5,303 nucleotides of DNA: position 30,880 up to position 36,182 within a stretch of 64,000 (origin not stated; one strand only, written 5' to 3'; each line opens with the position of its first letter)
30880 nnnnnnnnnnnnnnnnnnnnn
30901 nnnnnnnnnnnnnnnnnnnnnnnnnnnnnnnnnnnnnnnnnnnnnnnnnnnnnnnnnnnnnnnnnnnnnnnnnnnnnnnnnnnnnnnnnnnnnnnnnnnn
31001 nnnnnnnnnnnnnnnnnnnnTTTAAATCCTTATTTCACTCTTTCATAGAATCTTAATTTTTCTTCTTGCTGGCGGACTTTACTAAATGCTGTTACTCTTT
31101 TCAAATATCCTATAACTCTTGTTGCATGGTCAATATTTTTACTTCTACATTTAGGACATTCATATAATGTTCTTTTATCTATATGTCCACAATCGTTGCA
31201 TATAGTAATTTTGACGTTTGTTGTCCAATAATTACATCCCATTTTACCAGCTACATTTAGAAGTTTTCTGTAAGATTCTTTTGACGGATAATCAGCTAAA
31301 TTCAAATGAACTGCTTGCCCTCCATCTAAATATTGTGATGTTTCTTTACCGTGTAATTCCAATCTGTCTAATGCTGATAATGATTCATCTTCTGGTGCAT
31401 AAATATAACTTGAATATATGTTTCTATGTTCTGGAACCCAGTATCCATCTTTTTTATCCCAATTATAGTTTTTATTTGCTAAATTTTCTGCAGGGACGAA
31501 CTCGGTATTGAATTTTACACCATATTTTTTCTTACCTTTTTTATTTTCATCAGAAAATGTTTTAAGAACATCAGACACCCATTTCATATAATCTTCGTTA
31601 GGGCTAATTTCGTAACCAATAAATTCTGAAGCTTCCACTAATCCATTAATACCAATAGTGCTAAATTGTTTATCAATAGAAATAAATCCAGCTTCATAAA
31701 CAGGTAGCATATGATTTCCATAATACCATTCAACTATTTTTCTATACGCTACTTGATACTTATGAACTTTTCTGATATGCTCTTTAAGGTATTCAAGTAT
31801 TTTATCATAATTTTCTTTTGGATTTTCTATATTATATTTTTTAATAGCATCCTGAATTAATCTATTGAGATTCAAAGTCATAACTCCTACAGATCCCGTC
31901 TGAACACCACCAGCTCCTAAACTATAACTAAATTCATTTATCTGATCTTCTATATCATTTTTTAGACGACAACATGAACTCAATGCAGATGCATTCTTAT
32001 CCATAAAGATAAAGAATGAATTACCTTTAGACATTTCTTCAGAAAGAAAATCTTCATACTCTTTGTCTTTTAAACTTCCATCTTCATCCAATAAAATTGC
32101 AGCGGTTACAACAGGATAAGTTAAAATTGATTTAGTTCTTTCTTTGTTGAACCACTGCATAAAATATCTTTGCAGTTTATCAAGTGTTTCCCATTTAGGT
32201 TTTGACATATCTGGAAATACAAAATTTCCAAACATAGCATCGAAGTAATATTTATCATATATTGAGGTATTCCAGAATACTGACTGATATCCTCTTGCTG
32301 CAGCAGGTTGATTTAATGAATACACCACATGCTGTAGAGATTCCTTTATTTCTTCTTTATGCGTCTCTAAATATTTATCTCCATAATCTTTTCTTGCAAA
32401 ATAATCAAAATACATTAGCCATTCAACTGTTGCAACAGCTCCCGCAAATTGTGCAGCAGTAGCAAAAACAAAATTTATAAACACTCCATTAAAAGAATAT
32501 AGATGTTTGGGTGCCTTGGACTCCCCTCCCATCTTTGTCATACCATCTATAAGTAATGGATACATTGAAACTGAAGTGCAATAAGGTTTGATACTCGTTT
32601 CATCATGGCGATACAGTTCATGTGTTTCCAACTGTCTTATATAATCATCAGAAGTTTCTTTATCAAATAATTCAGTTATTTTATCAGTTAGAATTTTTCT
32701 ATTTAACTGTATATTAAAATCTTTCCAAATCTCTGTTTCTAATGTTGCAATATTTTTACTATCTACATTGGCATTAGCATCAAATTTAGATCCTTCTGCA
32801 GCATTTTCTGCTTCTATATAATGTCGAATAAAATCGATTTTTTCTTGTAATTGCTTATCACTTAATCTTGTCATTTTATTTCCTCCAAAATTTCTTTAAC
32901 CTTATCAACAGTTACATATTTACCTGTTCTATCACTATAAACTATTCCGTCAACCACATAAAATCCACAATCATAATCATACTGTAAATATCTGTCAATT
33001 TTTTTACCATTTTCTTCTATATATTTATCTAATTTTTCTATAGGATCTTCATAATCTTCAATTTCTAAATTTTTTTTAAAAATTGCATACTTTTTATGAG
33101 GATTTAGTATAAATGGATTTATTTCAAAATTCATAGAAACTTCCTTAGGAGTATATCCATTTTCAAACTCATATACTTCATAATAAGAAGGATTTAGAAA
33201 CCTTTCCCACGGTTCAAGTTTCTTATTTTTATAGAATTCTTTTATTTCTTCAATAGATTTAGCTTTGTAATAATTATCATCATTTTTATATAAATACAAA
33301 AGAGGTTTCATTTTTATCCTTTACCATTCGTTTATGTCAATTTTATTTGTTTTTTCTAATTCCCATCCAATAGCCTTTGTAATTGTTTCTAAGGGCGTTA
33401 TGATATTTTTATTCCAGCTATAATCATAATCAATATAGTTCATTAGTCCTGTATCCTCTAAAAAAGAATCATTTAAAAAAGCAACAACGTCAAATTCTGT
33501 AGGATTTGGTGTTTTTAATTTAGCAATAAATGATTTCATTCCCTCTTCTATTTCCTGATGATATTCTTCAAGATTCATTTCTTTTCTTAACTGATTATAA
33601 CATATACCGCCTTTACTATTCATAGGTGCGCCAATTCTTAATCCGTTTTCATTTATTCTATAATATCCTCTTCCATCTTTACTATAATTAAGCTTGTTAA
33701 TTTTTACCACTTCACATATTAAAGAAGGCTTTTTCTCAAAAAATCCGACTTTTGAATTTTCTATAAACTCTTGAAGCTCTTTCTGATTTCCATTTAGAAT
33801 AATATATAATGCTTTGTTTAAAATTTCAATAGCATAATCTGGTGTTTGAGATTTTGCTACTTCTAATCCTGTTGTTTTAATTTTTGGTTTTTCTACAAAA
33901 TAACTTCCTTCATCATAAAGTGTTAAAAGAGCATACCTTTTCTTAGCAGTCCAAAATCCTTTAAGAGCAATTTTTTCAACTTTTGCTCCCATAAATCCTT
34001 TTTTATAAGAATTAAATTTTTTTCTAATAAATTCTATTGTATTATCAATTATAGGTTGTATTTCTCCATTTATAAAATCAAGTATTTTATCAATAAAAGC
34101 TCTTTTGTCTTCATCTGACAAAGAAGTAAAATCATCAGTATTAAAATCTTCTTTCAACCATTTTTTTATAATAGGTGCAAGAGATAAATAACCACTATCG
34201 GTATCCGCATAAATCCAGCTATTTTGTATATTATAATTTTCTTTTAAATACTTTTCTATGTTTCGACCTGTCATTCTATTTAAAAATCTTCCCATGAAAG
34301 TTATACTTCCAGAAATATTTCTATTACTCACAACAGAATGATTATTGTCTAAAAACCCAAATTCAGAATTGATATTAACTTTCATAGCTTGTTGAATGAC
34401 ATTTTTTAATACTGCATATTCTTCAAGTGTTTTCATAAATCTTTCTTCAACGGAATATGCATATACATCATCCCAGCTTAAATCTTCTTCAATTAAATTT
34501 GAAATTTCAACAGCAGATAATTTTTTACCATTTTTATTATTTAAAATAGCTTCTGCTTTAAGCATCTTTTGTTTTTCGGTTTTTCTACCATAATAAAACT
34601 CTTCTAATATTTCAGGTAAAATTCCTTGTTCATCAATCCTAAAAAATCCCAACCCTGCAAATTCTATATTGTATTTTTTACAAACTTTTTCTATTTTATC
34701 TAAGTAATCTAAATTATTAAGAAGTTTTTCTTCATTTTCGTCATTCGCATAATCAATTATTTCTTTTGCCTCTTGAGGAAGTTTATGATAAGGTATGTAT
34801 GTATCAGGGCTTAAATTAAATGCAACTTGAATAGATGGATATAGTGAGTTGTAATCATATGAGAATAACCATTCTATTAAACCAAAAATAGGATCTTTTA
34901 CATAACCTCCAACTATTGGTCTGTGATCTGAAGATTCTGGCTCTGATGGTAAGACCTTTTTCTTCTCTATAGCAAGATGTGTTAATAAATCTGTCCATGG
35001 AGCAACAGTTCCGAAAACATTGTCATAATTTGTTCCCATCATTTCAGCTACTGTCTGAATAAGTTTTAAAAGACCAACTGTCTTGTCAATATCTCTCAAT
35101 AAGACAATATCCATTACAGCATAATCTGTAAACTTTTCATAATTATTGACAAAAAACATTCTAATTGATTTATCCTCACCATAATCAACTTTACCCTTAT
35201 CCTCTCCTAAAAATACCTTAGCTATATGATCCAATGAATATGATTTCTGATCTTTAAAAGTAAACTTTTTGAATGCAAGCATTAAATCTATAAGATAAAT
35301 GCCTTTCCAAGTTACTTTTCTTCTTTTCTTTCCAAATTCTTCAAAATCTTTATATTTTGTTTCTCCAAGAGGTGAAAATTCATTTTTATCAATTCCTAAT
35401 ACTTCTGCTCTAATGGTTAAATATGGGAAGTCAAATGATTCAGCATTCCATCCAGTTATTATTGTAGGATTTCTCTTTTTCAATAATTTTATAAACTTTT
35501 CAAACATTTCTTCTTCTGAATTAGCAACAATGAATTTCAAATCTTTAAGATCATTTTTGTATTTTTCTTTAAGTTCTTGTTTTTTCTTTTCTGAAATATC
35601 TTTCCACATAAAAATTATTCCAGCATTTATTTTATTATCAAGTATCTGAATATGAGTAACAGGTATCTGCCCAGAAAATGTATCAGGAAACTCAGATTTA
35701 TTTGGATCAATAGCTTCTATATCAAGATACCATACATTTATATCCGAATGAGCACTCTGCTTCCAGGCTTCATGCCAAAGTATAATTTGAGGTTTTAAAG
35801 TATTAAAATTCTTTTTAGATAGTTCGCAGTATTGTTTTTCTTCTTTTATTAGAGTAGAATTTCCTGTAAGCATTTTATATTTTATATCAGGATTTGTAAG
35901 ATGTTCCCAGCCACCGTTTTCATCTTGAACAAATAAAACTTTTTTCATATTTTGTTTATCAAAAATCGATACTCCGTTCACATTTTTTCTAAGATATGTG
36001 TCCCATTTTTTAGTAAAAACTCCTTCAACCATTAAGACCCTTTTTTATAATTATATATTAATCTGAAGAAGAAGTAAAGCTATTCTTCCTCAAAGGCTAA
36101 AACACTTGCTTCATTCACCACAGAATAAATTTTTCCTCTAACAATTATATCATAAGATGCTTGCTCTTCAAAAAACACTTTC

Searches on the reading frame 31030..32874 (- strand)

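Call 72: search_protein_families(library=phrogs, proteins=[window:31030-32874:-], max_evalue=0.00001)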
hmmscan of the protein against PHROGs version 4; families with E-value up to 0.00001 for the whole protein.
window:31030-32874:- (614 aa): 4 families
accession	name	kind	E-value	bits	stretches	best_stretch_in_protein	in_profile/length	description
phrog_25611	-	DNA, RNA and nucleotide metabolism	2.3e-121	407.4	2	7-469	35-491/978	anaerobic ribonucleoside reductase large subunit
phrog_487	-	moron, auxiliary metabolic gene and host takeover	1.6e-24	87.1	1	327-609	413-710/718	NrdD-like anaerobic ribonucleotide reductase large subunit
phrog_4218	-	DNA, RNA and nucleotide metabolism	4.2e-14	53.3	1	327-598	33-316/333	anaerobic ribonucleoside reductase large subunit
phrog_29160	-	DNA, RNA and nucleotide metabolism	5.8e-06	27.6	0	536-602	77-141/158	anaerobic ribonucleoside reductase large subunit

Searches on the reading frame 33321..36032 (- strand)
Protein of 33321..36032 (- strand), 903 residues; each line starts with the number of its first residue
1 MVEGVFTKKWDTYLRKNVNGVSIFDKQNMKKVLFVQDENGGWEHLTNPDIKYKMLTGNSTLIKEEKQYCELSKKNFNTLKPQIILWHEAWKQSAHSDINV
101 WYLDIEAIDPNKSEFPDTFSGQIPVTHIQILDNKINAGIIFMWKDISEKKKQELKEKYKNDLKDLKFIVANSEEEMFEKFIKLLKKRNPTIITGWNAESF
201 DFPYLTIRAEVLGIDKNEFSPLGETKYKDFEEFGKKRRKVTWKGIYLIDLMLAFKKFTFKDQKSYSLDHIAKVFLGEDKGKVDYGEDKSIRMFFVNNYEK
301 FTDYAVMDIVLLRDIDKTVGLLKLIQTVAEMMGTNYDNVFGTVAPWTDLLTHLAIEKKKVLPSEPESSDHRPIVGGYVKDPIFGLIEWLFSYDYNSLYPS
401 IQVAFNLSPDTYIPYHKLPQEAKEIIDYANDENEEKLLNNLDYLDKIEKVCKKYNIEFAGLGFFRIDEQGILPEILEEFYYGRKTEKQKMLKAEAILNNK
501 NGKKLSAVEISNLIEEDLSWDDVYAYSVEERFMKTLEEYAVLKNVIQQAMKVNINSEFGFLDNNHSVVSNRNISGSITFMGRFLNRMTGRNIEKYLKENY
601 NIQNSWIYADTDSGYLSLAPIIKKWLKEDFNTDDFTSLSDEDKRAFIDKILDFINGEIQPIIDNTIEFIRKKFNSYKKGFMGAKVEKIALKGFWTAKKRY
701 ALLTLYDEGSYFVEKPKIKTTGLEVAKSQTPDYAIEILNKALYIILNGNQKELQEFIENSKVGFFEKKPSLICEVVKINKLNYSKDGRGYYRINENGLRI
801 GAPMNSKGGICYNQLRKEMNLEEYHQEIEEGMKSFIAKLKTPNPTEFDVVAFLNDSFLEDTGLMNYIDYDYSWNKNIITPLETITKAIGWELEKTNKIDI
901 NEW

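Call 72: search_protein_families(library=phrogs, proteins=[window:33321-36032:-], max_evalue=0.00001)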
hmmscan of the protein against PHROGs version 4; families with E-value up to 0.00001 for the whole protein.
window:33321-36032:- (903 aa): 5 families
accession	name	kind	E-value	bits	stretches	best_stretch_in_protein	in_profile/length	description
phrog_262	-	DNA, RNA and nucleotide metabolism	1.5e-168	563.6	1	22-899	32-848/856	DNA polymerase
phrog_2062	-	DNA, RNA and nucleotide metabolism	1.9e-85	288.3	1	18-497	21-489/502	DNA polymerase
phrog_1918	-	DNA, RNA and nucleotide metabolism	2.3e-68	232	1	530-898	22-376/382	DNA polymerase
phrog_3011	-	DNA, RNA and nucleotide metabolism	1.6e-07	31.4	0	143-322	202-402/576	DNA polymerase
phrog_403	-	DNA, RNA and nucleotide metabolism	4.9e-06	26.7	1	89-314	56-241/321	DNA polymerase exonuclease subunit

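Call 91: search_dna_similar(query=window:33321-36032:-, collection=phages, mode=protein, max_rows=10)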
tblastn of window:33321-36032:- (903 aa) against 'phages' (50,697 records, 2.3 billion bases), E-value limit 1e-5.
Records with a match: 2677; places in all: 2790; records where one place covers at least 80% of the query: 2262.
Best place of each record, by identity: <60% 2677.
By first word of the organism name: Escherichia 676; Synechococcus 377; Klebsiella 334; Salmonella 201; Vibrio 136; Aeromonas 92; Shigella 89; Acinetobacter 73; Cyanophage 61; Enterobacter 59; and 67 more.
By host as written in the record: - 470; Escherichia coli 281; Klebsiella pneumoniae 115; Synechococcus 107; Synechococcus sp. 38; Aeromonas salmonicida 38; Escherichia coli O157:H7 38; Salmonella enterica 30; and 586 more.
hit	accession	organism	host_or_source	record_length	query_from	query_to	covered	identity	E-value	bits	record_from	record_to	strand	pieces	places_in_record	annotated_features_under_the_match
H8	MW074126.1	Campylobacter phage CJLB-14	Campylobacter jejuni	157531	29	903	97%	28.1%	5e-83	299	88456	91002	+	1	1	hypothetical protein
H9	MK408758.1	Campylobacter phage CP20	Campylobacter jejuni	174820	29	903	97%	27.7%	1e-83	301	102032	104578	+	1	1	DNA polymerase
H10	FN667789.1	Campylobacter phage CPt10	-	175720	29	903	97%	27.7%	1e-83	301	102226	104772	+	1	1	Possible phage DNA polymerase | HMMPfam hit to PF03104, DNA polymerase B,exonuclease, score 0.00075 | HMMPfam hit to PF00136, DNA polymerase, B region,score 8.3e-23 | Predicted helix-turn-helix motif with score 973.000, SD 2.50 at aa ... | PS00017 ATP/GTP-binding site motif A (P-loop).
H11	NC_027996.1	Campylobacter phage CPt10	-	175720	29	903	97%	27.7%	1e-83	301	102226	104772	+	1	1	Possible phage DNA polymerase | HMMPfam hit to PF03104, DNA polymerase B,exonuclease, score 0.00075 | HMMPfam hit to PF00136, DNA polymerase, B region,score 8.3e-23 | Predicted helix-turn-helix motif with score 973.000, SD 2.50 at aa ... | PS00017 ATP/GTP-binding site motif A (P-loop).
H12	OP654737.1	Campylobacter phage vB_CjeM_WX1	Campylobacter jejuni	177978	29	903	97%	27.7%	4e-82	296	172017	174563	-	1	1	putative DNA polymerase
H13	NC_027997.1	Campylobacter phage CP220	Campylobacter sp.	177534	29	903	97%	27.6%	7e-83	298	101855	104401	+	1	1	Possible phage DNA polymerase | HMMSmart hit to SM00486, DNA polymerase B domain,score 2e-48 | superfamily hit to SSF56672, DNA/RNA polymerases,score 1.7e-64 | HMMPfam hit to PF00136, DNA polymerase family B,score 1.5e-13 | superfamily hit to SSF53098, Ribonuclease H-like,score 7.5e-28 | and 4 other names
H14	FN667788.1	Campylobacter phage CP220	Campylobacter sp.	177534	29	903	97%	27.6%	7e-83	298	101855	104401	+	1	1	Possible phage DNA polymerase | HMMSmart hit to SM00486, DNA polymerase B domain,score 2e-48 | superfamily hit to SSF56672, DNA/RNA polymerases,score 1.7e-64 | HMMPfam hit to PF00136, DNA polymerase family B,score 1.5e-13 | superfamily hit to SSF53098, Ribonuclease H-like,score 7.5e-28 | and 4 other names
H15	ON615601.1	Synechococcus phage BUCT-ZZ01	Synechococcus elongatus PCC 7942 = ...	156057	96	899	89%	30.0%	3e-83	300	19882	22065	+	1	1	DNA polymerase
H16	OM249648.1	Vibrio phage phiKT1024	Vibrio sp.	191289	40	903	95%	28.0%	5e-49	332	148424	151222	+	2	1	putative DNA polymerase (x2) | hypothetical protein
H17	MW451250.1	Vibrio phage phiTY18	Vibrio parahaemolyticus TY18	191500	40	903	95%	28.0%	5e-49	332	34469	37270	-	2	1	record has no annotation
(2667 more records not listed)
